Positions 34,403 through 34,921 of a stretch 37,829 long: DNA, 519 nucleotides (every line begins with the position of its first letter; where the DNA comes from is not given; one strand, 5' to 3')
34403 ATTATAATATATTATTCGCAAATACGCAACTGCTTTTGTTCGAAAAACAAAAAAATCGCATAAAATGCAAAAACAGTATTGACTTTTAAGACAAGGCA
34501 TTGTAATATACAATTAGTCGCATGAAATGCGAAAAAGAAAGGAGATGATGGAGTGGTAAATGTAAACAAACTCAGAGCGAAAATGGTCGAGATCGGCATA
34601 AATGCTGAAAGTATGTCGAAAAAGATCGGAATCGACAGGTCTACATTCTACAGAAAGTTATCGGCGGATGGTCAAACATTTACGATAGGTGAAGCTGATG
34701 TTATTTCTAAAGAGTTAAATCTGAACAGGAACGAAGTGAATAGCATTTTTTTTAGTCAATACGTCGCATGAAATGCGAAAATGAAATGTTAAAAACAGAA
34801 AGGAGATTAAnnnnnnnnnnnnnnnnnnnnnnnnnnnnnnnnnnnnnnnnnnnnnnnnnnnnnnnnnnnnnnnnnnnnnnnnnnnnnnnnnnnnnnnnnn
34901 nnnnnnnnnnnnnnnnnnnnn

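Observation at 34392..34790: Genetic switch: divergent repressor and cro promoters with four copies of the 15-bp palindrome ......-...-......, one gating the antirepressor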

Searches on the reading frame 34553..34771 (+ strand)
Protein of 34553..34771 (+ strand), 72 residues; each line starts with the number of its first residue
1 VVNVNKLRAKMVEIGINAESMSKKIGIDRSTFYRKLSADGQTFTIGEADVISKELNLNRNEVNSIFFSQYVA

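Call 4: search_protein_families(library=pfam, proteins=[window:34553-34771:+], max_evalue=0.01)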
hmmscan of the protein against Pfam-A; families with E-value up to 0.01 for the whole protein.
window:34553-34771:+ (72 aa): 3 families
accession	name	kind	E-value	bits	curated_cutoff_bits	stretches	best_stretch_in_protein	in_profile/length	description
PF13443.12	HTH_26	-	6.3e-05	23.6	22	1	6-58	1-53/63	Cro/C1-type HTH DNA-binding domain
PF20432.4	Xre-like-HTH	-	0.0016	19.2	25.8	1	14-41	22-48/63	Antitoxin Xre-like helix-turn-helix domain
PF02954.25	HTH_8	-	0.0098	16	22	0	21-37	24-40/42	Bacterial regulatory protein, Fis family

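Call 21: search_solved_structures(query=window:34553-34768:+, max_evalue=10, show_alignments=3)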
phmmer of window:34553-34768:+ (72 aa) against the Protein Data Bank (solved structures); distinct sequences matched with E-value up to 10: 3.
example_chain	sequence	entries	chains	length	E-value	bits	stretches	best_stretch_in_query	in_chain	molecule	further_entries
1sq8_A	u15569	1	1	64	0.13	16.1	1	5-32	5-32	dh434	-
5hlj_A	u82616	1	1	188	0.56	14.1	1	2-68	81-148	VP24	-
2r63_A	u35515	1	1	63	1.4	12.9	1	6-32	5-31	REPRESSOR PROTEIN FROM BACTERIOPHAGE 434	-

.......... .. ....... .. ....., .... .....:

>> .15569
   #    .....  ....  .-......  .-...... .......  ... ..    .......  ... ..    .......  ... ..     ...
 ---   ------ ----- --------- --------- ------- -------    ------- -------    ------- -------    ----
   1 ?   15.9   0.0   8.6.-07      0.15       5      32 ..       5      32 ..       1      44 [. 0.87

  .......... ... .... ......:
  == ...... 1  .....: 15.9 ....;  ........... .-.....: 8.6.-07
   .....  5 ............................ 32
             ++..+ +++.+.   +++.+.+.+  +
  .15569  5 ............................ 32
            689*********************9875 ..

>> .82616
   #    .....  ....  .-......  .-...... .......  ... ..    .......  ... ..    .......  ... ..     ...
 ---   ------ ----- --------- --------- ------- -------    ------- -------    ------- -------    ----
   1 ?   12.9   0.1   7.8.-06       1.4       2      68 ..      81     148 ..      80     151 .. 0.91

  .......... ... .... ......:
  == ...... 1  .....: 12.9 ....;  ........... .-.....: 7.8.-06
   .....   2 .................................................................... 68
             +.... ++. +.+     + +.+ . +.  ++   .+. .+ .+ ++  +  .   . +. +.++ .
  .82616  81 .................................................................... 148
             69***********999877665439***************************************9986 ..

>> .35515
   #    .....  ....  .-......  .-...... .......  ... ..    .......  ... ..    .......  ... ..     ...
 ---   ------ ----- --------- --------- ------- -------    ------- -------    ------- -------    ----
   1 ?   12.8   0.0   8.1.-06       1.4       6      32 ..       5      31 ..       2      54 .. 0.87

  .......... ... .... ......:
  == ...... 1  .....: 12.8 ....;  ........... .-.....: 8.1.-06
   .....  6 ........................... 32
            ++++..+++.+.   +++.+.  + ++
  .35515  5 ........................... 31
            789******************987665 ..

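Call 25: search_solved_structures(query=A1, max_evalue=1, show_alignments=3)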
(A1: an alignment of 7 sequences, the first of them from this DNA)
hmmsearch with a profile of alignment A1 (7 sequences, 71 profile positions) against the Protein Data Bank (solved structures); distinct sequences matched with E-value up to 1: 68 (the best 60 are shown).
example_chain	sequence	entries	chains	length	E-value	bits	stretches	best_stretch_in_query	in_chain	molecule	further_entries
6to6_A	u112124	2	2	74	9e-18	67.5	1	1-70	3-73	MOR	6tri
8tac_A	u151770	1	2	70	0.0015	21.9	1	12-52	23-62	DBP48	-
3tyr_A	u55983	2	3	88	0.0016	21.8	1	1-63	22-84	Transcriptional regulator | Predicted transcriptional regulator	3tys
4yg4_A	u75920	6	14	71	0.0053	20.1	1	9-57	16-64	Antitoxin HipB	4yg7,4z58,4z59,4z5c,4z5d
4yg1_A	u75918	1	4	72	0.0057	20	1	9-57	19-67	Antitoxin HipB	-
4z5h_A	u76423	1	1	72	0.0067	19.8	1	9-57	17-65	Antitoxin HipB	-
4ich_A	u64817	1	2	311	0.0069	19.8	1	7-53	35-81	Transcriptional regulator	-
2wiu_B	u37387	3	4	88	0.0083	19.5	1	10-57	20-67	HTH-TYPE TRANSCRIPTIONAL REGULATOR HIPB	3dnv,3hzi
3bs3_A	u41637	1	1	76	0.0099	19.3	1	4-57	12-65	Putative DNA-binding protein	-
5k98_B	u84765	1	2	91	0.0099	19.3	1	10-57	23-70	Antitoxin HipB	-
7uek_A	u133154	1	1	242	0.019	18.3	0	16-44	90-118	OT3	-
3e7l_A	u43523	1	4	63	0.02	18.3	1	10-37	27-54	Transcriptional regulator (NtrC family)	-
4fth_A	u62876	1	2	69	0.022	18.1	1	10-37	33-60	Transcriptional regulator (NtrC family)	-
2r63_A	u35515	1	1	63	0.083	16.3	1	5-31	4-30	REPRESSOR PROTEIN FROM BACTERIOPHAGE 434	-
4i6u_A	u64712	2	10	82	0.091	16.2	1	10-57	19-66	Regulatory protein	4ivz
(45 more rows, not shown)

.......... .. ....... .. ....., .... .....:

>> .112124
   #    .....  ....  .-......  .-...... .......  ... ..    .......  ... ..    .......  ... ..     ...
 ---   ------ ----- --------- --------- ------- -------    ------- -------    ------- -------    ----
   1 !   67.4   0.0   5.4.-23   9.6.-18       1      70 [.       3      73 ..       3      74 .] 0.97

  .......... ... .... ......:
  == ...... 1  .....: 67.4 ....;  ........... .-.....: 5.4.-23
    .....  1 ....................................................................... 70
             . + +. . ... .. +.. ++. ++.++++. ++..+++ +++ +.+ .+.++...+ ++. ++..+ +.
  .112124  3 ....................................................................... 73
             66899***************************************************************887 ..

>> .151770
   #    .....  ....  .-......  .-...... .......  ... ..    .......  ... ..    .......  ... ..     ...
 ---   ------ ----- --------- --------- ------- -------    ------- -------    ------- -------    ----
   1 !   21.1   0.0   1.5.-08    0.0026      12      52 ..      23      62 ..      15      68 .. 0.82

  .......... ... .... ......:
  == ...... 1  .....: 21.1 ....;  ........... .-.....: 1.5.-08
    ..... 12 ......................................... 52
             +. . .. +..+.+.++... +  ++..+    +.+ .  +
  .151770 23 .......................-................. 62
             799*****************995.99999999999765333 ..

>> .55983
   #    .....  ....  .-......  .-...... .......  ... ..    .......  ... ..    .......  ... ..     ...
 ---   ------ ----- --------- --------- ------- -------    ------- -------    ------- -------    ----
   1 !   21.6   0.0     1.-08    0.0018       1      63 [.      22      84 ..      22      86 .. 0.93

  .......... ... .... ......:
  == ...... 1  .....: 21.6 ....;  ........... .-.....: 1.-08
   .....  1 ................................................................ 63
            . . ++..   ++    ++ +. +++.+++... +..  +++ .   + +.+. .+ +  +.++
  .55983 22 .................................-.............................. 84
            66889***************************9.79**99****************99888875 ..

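Call 29: search_solved_structures(query=A2, max_evalue=0.01, show_alignments=1)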
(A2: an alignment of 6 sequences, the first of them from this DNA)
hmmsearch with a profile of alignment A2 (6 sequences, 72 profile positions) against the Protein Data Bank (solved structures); distinct sequences matched with E-value up to 0.01: 7.
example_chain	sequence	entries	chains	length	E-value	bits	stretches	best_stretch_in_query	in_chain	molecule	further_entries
6to6_A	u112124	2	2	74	0.0002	24.8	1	5-71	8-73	MOR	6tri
4yg4_A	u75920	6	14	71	0.0057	20.2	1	6-57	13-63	Antitoxin HipB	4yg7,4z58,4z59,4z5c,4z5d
4yg1_A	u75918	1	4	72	0.0064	20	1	6-57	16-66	Antitoxin HipB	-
4z5h_A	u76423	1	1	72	0.0074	19.8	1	6-57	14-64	Antitoxin HipB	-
3e7l_A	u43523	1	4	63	0.0076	19.8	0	8-38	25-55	Transcriptional regulator (NtrC family)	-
2wiu_B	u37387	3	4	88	0.0094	19.5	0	6-57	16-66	HTH-TYPE TRANSCRIPTIONAL REGULATOR HIPB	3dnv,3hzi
4fth_A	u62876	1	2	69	0.0094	19.5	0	8-38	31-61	Transcriptional regulator (NtrC family)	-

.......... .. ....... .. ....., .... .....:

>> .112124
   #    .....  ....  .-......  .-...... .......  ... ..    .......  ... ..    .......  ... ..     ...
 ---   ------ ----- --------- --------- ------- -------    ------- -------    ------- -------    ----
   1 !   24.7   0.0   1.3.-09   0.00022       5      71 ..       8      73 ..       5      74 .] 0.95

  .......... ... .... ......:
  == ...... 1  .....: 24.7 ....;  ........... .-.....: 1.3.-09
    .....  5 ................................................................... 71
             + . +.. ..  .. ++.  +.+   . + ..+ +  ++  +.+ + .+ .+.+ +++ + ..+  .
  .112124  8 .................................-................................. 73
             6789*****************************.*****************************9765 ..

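Call 35: find_related_loci(query=A3, collection=genome_contigs, flank=2500)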
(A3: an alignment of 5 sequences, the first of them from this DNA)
Query A3 (72 aa) in genome_contigs; peptide patterns used: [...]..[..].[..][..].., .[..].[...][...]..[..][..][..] (x = any residue, [..] = any of these).
116 stretches matched a pattern; 49 encode a relative of the query (tblastn E <= 1e-3); 49 distinct loci.
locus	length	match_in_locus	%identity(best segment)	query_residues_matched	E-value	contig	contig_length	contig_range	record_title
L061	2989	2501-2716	97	1-72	3e-43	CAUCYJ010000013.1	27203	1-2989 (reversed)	MAG TPA_asm: uncultured Lachnospiraceae bacterium isolate ERR9607186_bin.7_MetaWRAP_v1.3_MAG genome assembly, contig: ER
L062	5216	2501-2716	69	1-72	7e-32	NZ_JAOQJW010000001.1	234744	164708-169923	Dorea amylophila strain H5_25 .14207_7_37.1, whole genome shotgun sequence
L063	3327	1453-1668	68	1-72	2e-30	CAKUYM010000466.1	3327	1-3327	MAG: uncultured Bacteroides sp. isolate REFINED_METABAT215_TOP10_CONTIGS_1500_ASSEMBLY_K77_MERGED__Hadza_MoBio_hadza-I-L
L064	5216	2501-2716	60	1-72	2e-26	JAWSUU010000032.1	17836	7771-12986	MAG: Bacillota bacterium isolate B4G8H2-03 NODE_32_length_17836_cov_3.874599, whole genome shotgun sequence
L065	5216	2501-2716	61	1-72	4e-26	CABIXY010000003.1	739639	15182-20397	Eubacteriaceae bacterium isolate MGYG-HGUT-00063 genome assembly, contig: .14207_7_28.3, whole genome shotgun sequence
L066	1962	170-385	57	1-72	7e-26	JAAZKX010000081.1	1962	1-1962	MAG: Bacillota bacterium isolate AS23ysBPME_101 284430_AS23, whole genome shotgun sequence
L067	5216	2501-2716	58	1-72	2e-25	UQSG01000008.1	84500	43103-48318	uncultured Clostridium sp. isolate UMGS593 genome assembly, contig: NODE_319_length_84500_cov_9.751921, whole genome sho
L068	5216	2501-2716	60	1-72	8e-25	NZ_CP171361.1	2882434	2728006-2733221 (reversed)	Megasphaera hexanoica strain MH chromosome, complete genome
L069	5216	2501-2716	57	1-72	9e-25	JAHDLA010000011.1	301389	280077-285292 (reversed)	MAG: Sedimentibacter sp. isolate LM3-B4.1 k141_69682, whole genome shotgun sequence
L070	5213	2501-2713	60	1-72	1e-24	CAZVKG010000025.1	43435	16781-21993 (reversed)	MAG TPA_asm: uncultured Eubacteriales bacterium isolate SRP241341_co1_252 genome assembly, contig: NODE_1047_length_4343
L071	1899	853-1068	60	1-72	2e-24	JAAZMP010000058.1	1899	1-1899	MAG: Bacillota bacterium isolate AS23ysBPME_85 82179_AS23, whole genome shotgun sequence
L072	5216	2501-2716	54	1-72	4e-24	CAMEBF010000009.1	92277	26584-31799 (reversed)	MAG: uncultured Clostridia bacterium isolate SRR11489792_bin.9_metaWRAP_v1.3_MAG genome assembly, contig: ERZ11466811.16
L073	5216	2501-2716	53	1-72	1e-22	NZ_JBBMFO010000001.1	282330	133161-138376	Peptoniphilus hominis (ex Hitch et al. 2025) strain CLA-SR-H025 CLA-SR-H025_contig_1_length_282330, whole genome shotgun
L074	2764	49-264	54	1-72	1e-22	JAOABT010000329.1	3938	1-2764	MAG: Clostridia bacterium isolate SKW185 k141_1704089, whole genome shotgun sequence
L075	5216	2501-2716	53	1-72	1e-22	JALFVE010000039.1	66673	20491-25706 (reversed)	MAG: Oscillospiraceae bacterium isolate SUG1041 k141_194035, whole genome shotgun sequence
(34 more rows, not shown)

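Call 62: find_homologous_proteins(query=window:34553-34768:+, max_evalue=0.001)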
Query window:34553-34768:+ (72 aa): 61 proteins with E <= 0.001 among 61 candidates.
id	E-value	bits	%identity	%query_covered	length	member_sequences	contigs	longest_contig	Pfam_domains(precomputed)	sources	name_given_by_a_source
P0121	2.3e-36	139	97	100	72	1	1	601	-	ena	-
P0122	3.1e-33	130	92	100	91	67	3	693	PF13443.13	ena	-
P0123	4.2e-26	107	74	100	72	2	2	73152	-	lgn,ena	-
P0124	5.9e-26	107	72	100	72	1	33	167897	-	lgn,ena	-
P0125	1.8e-25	105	72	100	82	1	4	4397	-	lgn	-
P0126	1.8e-25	105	72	100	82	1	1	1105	-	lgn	-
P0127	1.8e-25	105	72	100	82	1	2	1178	-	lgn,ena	-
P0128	6.1e-25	104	71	100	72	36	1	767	-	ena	-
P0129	8.1e-25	103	71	100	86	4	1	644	-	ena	-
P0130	1.9e-24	102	71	100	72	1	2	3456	-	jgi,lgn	jgi:DNA-binding XRE family transcriptional regulator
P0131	2.0e-24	102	71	97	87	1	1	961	-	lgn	-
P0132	4.1e-24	101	71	100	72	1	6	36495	PF01381.29,PF13443.13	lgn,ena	-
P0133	5.2e-24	101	68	100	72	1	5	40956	PF01381.29,PF13443.13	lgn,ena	-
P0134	8.0e-24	100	71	100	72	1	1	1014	PF13443.13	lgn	-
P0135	2.4e-23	99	68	100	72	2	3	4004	-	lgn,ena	-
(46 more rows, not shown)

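Call 65: search_solved_structures(query=A9, max_evalue=0.01, show_alignments=1)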
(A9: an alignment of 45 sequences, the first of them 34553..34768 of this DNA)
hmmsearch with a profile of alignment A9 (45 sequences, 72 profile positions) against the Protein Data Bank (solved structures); distinct sequences matched with E-value up to 0.01: 3.
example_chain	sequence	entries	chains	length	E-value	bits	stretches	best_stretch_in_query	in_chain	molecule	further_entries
3e7l_A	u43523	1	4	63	0.0052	20.1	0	10-38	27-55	Transcriptional regulator (NtrC family)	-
4i6u_A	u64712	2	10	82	0.0066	19.8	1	12-58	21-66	Regulatory protein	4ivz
4fth_A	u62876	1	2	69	0.007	19.7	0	10-38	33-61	Transcriptional regulator (NtrC family)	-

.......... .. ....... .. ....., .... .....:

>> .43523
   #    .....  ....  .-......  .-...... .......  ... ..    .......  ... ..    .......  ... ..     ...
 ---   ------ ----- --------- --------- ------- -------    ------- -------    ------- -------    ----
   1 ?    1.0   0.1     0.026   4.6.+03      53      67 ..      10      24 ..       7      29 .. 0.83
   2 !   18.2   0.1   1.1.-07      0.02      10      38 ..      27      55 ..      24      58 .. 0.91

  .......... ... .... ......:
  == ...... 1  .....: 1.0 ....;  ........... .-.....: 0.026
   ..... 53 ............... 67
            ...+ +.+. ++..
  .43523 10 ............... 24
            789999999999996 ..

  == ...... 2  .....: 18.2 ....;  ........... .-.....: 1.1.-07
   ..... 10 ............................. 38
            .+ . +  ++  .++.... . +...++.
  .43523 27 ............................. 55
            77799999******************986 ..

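Call 70: predict_structure(alignment_id=A9)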
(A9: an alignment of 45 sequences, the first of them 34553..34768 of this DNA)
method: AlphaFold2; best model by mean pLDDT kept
length: 72 residues; sequences in the alignment: 45
mean_pLDDT: 87.8   pTM: 0.74
mean pLDDT of the five models: 87.8, 85.6, 84.5, 83.8, 80.8
residues with pLDDT >= 90: 47; 70-90: 19; 50-70: 6; < 50: 0
segments of 3 or more residues with pLDDT < 50: none
pLDDT, mean of each block of 10 residues (from residue 1): 89 91 92 83 87 93 84 55
secondary structure, 60 per line:
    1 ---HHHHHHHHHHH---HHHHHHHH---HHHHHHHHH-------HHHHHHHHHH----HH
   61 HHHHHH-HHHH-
elements in order: H4-14 H18-25 H29-37 H45-54 H59-66 H68-71

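Call 73: fold_search(model_id=the predicted structure, library=pdb)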
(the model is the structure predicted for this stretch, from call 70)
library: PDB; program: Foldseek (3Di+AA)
matches with E <= 10: 583; with E <= 0.001: 0
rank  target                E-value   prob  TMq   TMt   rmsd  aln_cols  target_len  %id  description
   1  1y7y_B                1.1e-02  1.00  0.65  0.70   2.3        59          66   17  High-resolution crystal structure of the restriction-modification controller protein C.AhdI from Aeromonas hydrophila (released 2005-02-22)
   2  6tri_B                1.4e-02  1.00  0.77  0.80   2.0        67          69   22  CI-MOR repressor-antirepressor complex of the temperate bacteriophage TP901-1 from Lactococcus lactis (released 2020-08-19)
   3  1sq8_MODEL_1_A        1.7e-02  1.00  0.62  0.68   2.7        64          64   16  a variant 434 repressor DNA binding domain devoid of hydroxyl groups, NMR, 20 STRUCTURES (released 2004-07-20)
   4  8tac_A                1.8e-02  1.00  0.59  0.62   2.4        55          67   16  Designed DNA binding protein (released 2024-08-28)
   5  1y7y_A                2.0e-02  1.00  0.65  0.67   2.3        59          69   17  High-resolution crystal structure of the restriction-modification controller protein C.AhdI from Aeromonas hydrophila (released 2005-02-22)
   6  3f51_C                2.0e-02  1.00  0.70  0.58   3.1        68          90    9  Crystal Structure of the clp gene regulator ClgR from Corynebacterium glutamicum (released 2008-11-18)
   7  1pra_MODEL_1_A        2.1e-02  1.00  0.63  0.65   2.3        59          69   14  DETERMINATION OF THE NUCLEAR MAGNETIC RESONANCE SOLUTION STRUCTURE OF THE DNA-BINDING DOMAIN (RESIDUES 1 TO 69 (released 1993-10-31)
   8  1y9q                  2.1e-02  1.00  0.61  0.29   2.6        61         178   13  Crystal Structure of HTH_3 family Transcriptional Regulator from Vibrio cholerae (released 2005-01-04)
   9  2bnm_A                2.3e-02  1.00  0.67  0.28   2.0        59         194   12  The structure of Hydroxypropylphosphonic acid epoxidase from S. wedmorenis. (released 2005-10-05)
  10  9iaq_D                2.4e-02  1.00  0.74  0.48   2.0        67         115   16  Arbitrium controls lysis-lysogeny through the activation of a small antirepressor protein in the majority of arbitrium (released 2026-01-14)
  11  1zz9_A                2.4e-02  1.00  0.68  0.28   2.0        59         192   12  Crystal Structure of FeII HppE (released 2005-07-26)
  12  1adr_MODEL_1_A        2.4e-02  1.00  0.67  0.64   2.5        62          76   13  DETERMINATION OF THE NUCLEAR MAGNETIC RESONANCE STRUCTURE OF THE DNA-BINDING DOMAIN OF THE P22 C2 REPRESSOR (1 (released 1994-01-31)
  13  1zzb_A                2.7e-02  1.00  0.68  0.30   2.0        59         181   12  Crystal Structure of CoII HppE in Complex with Substrate (released 2005-07-26)
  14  3vk0_C                2.7e-02  1.00  0.65  0.55   4.1        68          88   12  Crystal Structure of hypothetical transcription factor NHTF from Neisseria (released 2012-03-14)
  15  7t5u                  2.9e-02  1.00  0.68  0.73   2.1        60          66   17  Structure of E. coli MS115-1 CapH N-terminal domain (released 2022-09-14)
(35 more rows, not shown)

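Call 86: search_protein_representatives(alignment_id=A9)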
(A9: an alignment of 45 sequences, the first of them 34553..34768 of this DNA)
Query: 45 sequences, 72 profile positions. Proteins with E-value up to 0.001 (for the whole library): 4640; up to 1e-10: 852; up to 1e-30: 6. The best 150 are listed.
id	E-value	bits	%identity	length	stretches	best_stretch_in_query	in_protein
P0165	3.4e-34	132.8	-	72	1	1-72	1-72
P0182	5.9e-33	128.9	-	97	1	2-72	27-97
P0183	2.0e-32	127.2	-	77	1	1-72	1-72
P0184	6.1e-32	125.6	-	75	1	1-72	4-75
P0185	7.1e-32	125.4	-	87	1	1-72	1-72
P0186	1.0e-30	121.7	-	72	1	1-72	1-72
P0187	3.5e-30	120.0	-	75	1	1-72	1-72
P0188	3.9e-30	119.8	-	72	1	1-72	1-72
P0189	9.9e-30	118.5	-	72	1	1-71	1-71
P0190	5.0e-29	116.3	-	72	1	1-71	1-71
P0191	1.7e-27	111.4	-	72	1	1-72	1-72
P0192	4.8e-27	109.9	-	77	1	2-72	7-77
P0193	7.4e-27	109.3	-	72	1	1-72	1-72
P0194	7.6e-27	109.3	-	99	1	1-72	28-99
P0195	1.0e-26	108.9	-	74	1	2-72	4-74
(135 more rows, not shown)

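Call 88: find_related_loci(query=A3, collection=viral_contigs, flank=1200)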
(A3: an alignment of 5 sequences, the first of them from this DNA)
Query A3 (72 aa) in viral_contigs; peptide patterns used: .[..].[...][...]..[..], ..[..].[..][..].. (x = any residue, [..] = any of these).
379 stretches matched a pattern; 274 encode a relative of the query (tblastn E <= 1e-3); the best 80 are kept; 80 distinct loci.
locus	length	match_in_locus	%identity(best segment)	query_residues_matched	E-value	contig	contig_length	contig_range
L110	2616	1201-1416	97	1-72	3e-43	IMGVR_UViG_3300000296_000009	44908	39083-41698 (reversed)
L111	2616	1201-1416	97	1-72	3e-43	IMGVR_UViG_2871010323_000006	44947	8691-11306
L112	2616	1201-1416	96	1-72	1e-42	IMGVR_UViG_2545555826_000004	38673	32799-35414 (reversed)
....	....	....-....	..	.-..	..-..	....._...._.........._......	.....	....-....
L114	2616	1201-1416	93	1-72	7e-41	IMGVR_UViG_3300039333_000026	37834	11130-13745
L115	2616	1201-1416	93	1-72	7e-41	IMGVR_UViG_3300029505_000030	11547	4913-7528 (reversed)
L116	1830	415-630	93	1-72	7e-41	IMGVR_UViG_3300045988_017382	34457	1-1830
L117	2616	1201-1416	93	1-72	7e-41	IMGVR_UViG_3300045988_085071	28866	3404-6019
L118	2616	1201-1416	72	1-72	5e-33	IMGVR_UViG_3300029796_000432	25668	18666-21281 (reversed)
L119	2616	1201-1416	72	1-72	5e-33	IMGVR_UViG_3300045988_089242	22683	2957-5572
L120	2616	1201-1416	69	1-72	6e-32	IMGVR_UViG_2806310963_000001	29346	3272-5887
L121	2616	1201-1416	69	1-72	1e-31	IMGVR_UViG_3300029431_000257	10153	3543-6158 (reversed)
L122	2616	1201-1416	68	1-72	8e-31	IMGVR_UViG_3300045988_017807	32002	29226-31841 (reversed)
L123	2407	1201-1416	68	1-72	2e-30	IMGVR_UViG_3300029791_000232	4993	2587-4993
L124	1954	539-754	68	1-72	2e-30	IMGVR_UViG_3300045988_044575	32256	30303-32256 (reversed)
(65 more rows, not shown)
